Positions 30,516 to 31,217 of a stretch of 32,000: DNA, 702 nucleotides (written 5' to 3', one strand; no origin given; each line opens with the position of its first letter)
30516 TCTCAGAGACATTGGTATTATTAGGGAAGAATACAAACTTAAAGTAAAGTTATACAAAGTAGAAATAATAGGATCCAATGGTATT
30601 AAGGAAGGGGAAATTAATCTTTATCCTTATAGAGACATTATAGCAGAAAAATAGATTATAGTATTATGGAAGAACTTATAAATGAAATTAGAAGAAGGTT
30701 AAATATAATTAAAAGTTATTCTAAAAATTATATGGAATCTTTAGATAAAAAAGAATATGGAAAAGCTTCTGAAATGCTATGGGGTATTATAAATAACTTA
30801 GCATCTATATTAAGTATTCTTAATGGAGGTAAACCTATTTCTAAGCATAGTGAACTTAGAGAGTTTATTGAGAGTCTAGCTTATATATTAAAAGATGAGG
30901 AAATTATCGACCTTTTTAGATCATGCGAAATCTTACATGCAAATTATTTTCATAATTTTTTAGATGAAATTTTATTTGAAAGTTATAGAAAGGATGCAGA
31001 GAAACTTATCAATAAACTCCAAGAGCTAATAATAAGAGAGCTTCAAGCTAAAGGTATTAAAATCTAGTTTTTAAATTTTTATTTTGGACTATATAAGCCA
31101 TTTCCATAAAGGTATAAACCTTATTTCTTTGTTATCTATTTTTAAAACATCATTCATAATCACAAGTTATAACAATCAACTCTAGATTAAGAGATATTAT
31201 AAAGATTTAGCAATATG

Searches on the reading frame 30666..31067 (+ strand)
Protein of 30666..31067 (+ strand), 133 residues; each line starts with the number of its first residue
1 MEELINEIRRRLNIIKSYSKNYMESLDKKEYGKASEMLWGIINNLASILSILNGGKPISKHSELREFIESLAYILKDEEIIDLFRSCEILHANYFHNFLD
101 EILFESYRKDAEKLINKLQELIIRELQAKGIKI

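Call 15: search_protein_families(library=pfam, proteins=[window:30666-31067:+], max_evalue=0.01)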
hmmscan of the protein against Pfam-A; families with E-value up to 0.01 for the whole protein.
window:30666-31067:+ (133 aa): 1 family
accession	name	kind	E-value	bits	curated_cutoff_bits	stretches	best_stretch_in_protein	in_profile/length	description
PF05942.16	PaREP1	-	9.6e-09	35.6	24.4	1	16-115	7-115/115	Archaeal PaREP1/PaREP8 family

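Call 45: find_encoding_contigs(protein=window:30666-31067:+, flank=10000, max_places=10)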
Protein window:30666-31067:+ (133 aa): no gene with exactly this product is on record in the collection.
